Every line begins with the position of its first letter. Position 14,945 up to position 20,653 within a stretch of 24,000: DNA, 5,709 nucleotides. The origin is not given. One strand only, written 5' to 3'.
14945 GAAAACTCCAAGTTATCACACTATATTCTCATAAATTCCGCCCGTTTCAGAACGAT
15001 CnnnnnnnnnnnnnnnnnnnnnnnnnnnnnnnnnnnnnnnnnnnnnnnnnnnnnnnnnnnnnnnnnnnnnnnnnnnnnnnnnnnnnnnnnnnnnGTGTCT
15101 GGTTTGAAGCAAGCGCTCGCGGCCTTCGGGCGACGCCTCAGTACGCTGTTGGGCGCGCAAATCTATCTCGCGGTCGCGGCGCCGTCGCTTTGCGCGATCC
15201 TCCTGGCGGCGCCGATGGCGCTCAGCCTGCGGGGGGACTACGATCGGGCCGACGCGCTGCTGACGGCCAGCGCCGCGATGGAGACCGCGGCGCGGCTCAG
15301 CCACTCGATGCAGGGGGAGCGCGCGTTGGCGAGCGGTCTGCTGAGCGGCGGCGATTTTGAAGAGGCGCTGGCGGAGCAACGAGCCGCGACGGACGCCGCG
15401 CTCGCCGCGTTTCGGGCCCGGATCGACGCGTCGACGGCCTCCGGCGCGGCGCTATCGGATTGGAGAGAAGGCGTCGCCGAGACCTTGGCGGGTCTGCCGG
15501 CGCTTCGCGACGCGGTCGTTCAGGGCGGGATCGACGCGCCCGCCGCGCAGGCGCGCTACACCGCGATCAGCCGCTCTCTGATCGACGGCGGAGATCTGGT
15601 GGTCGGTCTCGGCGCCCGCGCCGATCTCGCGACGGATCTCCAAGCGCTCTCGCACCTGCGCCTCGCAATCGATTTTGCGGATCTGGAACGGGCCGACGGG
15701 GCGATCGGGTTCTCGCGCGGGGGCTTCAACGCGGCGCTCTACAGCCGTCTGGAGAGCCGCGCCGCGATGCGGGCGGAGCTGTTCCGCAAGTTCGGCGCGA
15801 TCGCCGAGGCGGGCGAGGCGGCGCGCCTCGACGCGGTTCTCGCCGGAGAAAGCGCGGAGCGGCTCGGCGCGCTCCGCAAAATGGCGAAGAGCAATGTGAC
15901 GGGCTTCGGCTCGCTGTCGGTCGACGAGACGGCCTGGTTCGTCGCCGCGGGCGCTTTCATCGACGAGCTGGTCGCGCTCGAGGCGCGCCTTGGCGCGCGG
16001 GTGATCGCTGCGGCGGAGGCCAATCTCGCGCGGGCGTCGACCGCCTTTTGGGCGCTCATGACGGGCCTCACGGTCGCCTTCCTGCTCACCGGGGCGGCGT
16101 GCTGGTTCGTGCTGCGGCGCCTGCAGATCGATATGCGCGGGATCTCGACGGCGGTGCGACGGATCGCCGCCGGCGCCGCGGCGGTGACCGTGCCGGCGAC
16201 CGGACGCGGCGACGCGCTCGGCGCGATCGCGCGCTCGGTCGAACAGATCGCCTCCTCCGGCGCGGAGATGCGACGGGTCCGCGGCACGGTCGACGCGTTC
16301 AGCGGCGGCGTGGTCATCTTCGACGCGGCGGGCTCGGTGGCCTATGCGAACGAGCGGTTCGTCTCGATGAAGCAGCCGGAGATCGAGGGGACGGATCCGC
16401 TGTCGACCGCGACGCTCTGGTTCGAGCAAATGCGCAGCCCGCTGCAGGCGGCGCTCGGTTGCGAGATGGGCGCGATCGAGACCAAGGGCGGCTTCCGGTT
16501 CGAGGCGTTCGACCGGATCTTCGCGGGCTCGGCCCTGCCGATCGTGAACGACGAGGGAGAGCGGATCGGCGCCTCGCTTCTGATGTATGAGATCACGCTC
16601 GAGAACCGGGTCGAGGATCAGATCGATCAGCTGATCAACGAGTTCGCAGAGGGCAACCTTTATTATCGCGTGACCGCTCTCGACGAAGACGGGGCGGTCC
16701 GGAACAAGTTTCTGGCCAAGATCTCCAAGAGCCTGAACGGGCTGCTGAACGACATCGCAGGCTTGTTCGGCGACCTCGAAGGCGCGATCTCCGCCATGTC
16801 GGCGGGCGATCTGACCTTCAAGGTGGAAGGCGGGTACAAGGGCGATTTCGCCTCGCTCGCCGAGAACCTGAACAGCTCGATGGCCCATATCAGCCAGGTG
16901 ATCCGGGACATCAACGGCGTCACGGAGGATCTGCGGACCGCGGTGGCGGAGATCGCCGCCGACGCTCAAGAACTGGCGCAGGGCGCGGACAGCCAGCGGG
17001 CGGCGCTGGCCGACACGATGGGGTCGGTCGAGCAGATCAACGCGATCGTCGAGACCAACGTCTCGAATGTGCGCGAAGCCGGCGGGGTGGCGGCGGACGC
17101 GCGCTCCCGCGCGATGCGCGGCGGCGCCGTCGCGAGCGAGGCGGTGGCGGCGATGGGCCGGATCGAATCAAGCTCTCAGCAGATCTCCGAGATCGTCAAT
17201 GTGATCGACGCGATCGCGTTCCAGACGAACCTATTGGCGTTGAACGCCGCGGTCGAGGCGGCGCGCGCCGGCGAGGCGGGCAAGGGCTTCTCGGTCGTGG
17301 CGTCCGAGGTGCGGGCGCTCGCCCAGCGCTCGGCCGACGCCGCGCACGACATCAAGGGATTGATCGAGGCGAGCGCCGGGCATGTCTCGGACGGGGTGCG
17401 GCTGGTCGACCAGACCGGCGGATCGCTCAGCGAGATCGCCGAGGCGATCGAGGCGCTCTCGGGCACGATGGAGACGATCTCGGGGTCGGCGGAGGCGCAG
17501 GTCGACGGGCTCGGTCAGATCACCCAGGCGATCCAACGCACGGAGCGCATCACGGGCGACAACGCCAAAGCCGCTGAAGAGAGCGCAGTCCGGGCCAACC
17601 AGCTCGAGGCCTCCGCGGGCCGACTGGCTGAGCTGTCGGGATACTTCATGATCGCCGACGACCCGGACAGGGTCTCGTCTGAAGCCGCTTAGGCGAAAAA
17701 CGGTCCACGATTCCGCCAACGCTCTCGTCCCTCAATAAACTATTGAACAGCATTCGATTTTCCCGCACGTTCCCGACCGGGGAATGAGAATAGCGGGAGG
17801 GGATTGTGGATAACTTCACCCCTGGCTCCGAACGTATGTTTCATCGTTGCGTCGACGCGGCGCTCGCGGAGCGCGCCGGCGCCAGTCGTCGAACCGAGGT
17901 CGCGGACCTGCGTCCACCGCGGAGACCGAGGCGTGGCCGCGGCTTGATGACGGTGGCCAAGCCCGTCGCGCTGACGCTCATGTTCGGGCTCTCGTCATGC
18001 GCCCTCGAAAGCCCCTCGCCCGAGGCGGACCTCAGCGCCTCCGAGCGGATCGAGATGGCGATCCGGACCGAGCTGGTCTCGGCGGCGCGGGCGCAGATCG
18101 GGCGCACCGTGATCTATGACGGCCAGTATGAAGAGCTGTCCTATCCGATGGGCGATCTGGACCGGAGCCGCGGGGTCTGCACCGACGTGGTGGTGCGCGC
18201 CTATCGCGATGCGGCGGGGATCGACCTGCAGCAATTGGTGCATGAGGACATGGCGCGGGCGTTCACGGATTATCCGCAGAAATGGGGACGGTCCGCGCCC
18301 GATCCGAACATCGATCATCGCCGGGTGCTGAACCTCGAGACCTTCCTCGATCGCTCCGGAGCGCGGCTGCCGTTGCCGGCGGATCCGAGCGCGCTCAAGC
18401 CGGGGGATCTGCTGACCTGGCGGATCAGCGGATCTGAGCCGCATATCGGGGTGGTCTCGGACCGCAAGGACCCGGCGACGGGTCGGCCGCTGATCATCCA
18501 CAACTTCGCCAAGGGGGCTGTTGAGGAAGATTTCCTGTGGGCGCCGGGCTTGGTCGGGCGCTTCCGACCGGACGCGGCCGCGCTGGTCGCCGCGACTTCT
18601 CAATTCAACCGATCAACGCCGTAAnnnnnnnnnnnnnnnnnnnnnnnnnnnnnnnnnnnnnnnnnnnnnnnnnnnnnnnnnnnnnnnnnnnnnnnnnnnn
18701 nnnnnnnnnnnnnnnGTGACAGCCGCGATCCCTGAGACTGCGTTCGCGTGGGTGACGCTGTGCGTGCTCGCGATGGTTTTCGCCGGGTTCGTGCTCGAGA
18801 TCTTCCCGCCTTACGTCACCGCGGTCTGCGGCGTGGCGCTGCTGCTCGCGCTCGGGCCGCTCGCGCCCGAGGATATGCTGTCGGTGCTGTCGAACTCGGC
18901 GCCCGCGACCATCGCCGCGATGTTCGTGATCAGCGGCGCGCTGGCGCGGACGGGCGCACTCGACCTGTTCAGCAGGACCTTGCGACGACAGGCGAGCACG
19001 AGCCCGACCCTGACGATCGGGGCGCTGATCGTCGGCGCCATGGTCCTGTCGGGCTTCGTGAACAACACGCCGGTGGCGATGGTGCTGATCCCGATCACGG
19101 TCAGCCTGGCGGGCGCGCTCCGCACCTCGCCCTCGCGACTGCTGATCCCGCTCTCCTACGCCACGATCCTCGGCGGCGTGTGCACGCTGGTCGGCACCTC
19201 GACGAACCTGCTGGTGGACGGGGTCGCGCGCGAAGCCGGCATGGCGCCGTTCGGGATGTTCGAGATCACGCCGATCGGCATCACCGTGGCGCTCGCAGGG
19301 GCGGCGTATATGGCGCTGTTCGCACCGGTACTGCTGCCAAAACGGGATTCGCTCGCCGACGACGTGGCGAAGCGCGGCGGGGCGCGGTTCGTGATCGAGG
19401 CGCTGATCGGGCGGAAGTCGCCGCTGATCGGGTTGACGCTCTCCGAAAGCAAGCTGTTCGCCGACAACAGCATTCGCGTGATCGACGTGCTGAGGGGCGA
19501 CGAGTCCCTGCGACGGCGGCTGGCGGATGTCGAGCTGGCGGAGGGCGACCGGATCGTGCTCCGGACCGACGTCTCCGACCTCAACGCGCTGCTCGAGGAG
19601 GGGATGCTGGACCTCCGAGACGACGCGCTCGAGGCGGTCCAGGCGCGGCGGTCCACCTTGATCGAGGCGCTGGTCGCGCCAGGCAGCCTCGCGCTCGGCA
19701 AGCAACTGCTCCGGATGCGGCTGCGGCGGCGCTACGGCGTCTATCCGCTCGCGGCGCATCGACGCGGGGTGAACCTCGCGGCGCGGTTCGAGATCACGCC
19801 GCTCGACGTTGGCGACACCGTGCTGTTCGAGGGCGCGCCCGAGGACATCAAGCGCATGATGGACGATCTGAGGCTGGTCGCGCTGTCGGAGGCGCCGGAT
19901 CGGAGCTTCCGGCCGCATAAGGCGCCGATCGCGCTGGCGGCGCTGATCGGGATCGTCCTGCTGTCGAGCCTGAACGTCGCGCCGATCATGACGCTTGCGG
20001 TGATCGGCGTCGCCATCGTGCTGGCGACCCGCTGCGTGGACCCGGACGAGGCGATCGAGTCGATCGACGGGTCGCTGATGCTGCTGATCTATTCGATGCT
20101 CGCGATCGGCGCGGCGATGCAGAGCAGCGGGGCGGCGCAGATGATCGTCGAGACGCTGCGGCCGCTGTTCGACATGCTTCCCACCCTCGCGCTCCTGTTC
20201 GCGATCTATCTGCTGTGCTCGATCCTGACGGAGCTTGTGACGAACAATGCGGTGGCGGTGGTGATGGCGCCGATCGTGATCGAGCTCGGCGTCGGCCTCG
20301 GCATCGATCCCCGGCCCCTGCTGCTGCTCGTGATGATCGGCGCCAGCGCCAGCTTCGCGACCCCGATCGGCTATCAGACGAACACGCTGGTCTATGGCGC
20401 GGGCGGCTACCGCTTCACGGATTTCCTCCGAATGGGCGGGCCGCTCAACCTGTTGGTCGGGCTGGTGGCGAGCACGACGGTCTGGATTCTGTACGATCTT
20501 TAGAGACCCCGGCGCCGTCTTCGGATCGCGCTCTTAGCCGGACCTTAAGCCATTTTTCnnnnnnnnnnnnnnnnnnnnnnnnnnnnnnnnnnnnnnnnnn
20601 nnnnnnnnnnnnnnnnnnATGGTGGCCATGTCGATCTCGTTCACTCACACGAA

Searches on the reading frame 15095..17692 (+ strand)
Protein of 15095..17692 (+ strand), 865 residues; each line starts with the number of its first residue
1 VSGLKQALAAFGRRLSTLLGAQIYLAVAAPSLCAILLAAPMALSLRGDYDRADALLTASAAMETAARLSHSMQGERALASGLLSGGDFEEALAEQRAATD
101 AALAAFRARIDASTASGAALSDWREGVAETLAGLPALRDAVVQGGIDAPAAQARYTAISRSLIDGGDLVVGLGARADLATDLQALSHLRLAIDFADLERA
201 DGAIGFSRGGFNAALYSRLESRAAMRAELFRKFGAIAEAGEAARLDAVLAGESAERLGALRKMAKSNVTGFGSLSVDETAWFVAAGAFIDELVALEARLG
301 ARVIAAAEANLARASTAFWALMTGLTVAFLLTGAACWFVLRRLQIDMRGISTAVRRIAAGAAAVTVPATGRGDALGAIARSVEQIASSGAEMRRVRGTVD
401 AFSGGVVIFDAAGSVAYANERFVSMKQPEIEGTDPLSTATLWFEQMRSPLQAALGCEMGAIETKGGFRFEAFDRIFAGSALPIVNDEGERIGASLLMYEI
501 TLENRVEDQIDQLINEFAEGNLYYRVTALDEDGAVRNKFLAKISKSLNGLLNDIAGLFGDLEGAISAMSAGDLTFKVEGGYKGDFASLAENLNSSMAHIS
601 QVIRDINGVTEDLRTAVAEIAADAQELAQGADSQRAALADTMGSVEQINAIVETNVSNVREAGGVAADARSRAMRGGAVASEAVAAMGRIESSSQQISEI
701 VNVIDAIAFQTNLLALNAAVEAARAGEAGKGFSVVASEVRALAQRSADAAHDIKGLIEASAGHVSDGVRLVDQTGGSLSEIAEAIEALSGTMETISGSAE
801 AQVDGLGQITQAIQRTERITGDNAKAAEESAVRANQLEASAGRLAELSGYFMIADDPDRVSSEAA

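Call 8: search_protein_families(library=pfam, proteins=[window:15095-17692:+], max_evalue=0.01)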
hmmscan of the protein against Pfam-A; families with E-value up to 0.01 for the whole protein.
window:15095-17692:+ (865 aa): 5 families
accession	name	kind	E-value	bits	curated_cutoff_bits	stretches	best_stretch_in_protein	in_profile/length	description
PF00015.26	MCPsignal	-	7.8e-47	159.8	34.6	1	665-820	3-172/172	Methyl-accepting chemotaxis protein (MCP) signalling domain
PF08376.15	NIT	-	2e-36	127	24.9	1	68-303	2-238/239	Nitrate and nitrite sensing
PF18947.5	HAMP_2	-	1.9e-06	28.2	24.3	1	542-598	8-64/67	HAMP domain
PF00672.30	HAMP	-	3.6e-05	24.5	25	0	560-599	12-51/53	HAMP domain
PF06103.16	DUF948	-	0.00027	21.5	37.2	0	591-652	23-84/89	Bacterial protein of unknown function (DUF948)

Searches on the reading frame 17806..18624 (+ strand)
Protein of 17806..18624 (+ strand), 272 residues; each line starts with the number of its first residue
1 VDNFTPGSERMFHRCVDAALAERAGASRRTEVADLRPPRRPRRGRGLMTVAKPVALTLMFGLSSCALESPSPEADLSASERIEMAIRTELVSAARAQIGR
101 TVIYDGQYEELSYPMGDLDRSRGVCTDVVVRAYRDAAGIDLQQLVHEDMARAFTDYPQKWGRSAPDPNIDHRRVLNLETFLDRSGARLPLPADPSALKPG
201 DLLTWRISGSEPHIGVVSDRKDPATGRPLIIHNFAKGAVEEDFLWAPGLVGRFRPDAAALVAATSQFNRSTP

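Call 8: search_protein_families(library=pfam, proteins=[window:17806-18624:+], max_evalue=0.01)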
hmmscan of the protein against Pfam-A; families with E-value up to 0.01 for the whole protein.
window:17806-18624:+ (272 aa): 1 family
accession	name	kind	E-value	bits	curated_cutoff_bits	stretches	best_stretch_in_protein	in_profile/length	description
PF06940.17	DUF1287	-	1.3e-60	204.3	25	1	91-254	1-162/163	Domain of unknown function (DUF1287)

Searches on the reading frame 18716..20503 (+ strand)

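Call 8: search_protein_families(library=pfam, proteins=[window:18716-20503:+], max_evalue=0.01)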
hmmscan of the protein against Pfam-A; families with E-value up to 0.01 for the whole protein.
window:18716-20503:+ (595 aa): 2 families
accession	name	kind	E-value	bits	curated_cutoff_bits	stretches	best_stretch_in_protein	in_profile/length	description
PF03600.22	CitMHS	-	1.4e-71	241.8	31.9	2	23-542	2-336/336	Citrate transporter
PF02080.26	TrkA_C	-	4.1e-18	65.5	27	2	227-294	2-68/71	TrkA-C domain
